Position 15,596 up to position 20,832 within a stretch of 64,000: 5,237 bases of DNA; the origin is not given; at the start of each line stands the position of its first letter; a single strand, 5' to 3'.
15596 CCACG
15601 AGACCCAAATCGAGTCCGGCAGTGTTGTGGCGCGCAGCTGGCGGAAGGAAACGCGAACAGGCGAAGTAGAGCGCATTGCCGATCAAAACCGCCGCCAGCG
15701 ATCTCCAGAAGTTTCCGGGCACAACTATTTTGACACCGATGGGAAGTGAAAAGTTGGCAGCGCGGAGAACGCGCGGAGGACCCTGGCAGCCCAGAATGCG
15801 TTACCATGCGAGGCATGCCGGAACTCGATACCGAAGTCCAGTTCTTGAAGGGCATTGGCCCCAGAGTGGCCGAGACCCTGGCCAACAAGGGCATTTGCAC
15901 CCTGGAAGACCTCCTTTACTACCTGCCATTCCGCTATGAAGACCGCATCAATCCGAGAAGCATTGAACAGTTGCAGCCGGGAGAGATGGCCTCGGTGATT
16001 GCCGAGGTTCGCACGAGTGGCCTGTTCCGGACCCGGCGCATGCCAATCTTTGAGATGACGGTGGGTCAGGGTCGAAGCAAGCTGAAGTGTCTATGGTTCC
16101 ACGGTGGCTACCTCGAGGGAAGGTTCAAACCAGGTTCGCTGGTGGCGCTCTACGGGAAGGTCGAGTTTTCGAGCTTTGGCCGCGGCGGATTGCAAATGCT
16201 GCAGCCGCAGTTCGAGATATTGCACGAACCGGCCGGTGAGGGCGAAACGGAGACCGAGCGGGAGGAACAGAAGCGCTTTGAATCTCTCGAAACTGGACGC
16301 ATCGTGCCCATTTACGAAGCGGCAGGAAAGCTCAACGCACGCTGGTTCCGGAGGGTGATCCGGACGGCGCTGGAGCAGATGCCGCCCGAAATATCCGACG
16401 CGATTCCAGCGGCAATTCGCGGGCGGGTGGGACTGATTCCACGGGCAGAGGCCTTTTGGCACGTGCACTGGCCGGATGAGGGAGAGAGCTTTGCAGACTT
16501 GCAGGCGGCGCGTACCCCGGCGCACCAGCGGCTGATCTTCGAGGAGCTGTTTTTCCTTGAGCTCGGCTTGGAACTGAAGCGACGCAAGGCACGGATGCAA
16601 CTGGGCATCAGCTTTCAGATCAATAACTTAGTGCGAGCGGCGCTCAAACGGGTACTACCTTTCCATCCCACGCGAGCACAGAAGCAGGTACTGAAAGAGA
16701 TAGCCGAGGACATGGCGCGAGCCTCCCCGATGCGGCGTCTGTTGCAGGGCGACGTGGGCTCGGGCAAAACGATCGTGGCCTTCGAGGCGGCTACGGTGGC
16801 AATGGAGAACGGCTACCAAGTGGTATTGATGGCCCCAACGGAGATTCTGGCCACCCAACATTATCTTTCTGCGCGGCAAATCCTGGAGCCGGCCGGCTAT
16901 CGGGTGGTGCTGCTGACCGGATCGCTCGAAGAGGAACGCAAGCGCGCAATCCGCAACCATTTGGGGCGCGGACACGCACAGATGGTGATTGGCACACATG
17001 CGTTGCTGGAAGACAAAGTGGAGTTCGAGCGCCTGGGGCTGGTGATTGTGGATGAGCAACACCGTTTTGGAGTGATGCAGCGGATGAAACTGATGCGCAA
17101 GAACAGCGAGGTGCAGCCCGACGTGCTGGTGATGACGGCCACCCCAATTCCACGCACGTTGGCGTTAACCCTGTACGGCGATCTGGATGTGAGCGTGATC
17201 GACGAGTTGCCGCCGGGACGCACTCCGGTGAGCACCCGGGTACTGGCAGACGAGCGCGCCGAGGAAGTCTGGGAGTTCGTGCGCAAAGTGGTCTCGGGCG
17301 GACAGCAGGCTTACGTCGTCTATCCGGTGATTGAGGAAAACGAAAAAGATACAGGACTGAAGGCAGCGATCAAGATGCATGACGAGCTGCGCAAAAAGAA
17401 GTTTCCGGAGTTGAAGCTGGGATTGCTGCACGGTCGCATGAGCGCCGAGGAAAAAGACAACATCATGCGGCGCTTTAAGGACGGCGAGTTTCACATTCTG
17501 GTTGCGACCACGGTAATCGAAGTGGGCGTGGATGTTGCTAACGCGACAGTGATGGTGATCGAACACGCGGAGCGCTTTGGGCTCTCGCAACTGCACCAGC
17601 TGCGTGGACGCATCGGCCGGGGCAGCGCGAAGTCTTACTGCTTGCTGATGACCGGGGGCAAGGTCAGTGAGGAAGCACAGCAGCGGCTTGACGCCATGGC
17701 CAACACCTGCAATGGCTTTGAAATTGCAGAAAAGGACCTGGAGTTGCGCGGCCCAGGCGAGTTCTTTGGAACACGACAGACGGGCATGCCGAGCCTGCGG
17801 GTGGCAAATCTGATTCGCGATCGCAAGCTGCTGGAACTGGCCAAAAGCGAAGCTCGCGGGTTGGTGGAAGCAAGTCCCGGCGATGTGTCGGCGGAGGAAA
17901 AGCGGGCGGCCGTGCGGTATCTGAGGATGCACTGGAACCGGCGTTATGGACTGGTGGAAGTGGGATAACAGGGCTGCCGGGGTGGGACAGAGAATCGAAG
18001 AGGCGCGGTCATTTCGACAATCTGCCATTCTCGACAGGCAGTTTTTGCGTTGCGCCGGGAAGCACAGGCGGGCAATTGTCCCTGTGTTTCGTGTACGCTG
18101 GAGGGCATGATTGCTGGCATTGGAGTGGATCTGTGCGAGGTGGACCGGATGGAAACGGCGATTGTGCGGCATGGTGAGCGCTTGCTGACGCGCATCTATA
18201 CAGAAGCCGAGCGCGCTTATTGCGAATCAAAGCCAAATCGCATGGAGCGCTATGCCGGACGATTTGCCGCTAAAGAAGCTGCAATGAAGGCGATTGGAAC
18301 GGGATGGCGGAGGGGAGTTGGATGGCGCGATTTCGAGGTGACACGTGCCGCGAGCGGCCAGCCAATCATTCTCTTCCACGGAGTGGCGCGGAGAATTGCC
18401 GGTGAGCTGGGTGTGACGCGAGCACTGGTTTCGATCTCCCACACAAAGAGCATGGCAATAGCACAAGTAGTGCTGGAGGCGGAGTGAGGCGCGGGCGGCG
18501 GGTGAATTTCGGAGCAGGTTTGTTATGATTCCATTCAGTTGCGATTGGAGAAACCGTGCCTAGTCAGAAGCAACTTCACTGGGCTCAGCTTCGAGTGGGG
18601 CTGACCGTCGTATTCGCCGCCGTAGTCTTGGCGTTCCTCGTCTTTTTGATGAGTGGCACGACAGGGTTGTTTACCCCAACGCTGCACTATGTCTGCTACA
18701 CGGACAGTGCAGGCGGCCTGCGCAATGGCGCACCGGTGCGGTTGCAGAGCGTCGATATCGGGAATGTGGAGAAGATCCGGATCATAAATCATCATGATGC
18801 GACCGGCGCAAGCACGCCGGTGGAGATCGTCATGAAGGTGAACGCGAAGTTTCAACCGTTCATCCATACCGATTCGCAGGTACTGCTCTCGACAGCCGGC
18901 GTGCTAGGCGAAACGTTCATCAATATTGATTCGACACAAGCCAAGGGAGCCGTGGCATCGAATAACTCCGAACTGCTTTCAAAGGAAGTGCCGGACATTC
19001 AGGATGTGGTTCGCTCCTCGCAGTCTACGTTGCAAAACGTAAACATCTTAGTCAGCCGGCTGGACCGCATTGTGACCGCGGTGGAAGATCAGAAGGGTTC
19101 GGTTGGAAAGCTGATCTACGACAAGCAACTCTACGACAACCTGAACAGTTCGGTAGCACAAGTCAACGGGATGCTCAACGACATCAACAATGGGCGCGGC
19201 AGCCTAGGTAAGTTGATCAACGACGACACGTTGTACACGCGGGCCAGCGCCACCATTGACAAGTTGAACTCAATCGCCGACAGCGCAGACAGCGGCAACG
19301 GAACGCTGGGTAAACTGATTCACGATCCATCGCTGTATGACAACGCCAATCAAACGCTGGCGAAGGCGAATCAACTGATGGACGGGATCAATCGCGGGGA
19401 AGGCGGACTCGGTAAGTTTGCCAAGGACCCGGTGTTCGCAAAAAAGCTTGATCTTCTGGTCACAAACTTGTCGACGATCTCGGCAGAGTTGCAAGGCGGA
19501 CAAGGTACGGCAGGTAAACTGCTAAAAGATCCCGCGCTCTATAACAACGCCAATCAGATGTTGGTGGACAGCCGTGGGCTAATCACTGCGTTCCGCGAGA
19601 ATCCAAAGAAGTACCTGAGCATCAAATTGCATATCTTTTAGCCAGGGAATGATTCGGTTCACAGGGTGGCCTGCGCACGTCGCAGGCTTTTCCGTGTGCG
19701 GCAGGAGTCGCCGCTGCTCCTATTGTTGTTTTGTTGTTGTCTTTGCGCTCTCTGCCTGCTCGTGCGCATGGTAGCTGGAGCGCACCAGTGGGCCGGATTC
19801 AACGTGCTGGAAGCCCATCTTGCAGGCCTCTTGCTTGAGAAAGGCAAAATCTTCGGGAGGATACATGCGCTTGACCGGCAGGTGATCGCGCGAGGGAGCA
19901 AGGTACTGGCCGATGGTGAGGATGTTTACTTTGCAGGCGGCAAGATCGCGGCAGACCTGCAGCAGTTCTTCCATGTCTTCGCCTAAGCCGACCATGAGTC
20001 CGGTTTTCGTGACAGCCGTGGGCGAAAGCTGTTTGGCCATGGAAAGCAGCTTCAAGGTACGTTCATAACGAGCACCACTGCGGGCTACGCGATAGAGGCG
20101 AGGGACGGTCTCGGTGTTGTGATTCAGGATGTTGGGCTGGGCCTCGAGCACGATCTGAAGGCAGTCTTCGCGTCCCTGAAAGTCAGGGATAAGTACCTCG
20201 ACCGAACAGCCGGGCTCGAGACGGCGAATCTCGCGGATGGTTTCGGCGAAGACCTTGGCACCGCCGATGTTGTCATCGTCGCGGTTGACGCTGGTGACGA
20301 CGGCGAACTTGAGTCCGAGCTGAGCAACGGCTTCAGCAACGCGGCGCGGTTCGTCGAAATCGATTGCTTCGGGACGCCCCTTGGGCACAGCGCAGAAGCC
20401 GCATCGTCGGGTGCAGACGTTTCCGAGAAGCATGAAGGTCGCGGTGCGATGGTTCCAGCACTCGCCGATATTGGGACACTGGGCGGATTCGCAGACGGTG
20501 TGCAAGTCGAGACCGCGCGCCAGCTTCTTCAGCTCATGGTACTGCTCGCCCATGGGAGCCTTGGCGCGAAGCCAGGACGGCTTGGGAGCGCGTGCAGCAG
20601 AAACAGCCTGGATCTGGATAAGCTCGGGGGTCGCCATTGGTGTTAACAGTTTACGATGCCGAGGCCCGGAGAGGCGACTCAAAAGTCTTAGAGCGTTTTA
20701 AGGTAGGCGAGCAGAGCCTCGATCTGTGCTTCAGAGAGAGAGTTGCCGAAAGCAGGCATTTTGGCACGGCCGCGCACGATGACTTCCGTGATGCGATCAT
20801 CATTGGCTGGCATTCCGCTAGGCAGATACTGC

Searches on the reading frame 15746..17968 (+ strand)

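Call 8: search_protein_families(library=pfam, max_evalue=0.001, proteins=[window:15746-17968:+])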
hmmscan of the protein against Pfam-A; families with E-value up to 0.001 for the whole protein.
window:15746-17968:+ (740 aa): 9 families
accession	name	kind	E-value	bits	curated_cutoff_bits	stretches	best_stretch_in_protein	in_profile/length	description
PF00270.35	DEAD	-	1.6e-25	90.2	26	1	309-472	1-164/167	DEAD/DEAH box helicase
PF00271.37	Helicase_C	-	8.2e-22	78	23.5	1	542-625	30-108/110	Helicase conserved C-terminal domain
PF17191.10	RecG_wedge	-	2.5e-15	56.9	23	1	30-207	1-157/162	RecG wedge domain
PF19833.4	RecG_dom3_C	-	1.5e-13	51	26.8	1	654-719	1-67/87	ATP-dependent DNA helicase RecG, domain 3, C-terminal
PF04851.21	ResIII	-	3.1e-12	47.2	22.5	1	307-467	3-162/164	Type III restriction enzyme, res subunit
PF13604.12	AAA_30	-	7.6e-07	29.5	27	1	311-461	5-120/191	AAA domain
PF22590.2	Cas3-like_C_2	-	8.2e-07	29.7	27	1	539-626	13-104/106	CRISPR-associated nuclease/helicase Cas3, C-terminal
PF14520.12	HHH_5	-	0.0004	21.3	27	0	30-57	3-30/57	Helix-hairpin-helix domain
PF22232.2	TraI_hel_assoc_N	-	0.00041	21.4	27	0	384-463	23-98/99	TraI helicase-associated ssDNA bd, N-terminal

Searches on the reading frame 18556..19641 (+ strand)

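Call 8: search_protein_families(library=pfam, max_evalue=0.001, proteins=[window:18556-19641:+])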
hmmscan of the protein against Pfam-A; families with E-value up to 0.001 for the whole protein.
window:18556-19641:+ (361 aa): 1 family
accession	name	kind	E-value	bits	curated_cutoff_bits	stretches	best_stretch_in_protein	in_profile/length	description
PF02470.25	MlaD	-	1.2e-14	54.7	25.1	1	42-125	2-79/81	MlaD protein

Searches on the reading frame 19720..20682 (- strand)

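Call 8: search_protein_families(library=pfam, max_evalue=0.001, proteins=[window:19720-20682:-])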
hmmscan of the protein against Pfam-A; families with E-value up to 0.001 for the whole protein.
window:19720-20682:- (320 aa): 2 families
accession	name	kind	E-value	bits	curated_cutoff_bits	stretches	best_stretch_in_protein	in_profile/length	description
PF04055.27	Radical_SAM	-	7.9e-18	65.6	29.5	1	86-246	3-165/166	Radical SAM superfamily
PF16881.10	LIAS_N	-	1.8e-10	41.6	27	1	31-69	58-96/96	N-terminal domain of lipoyl synthase of Radical_SAM family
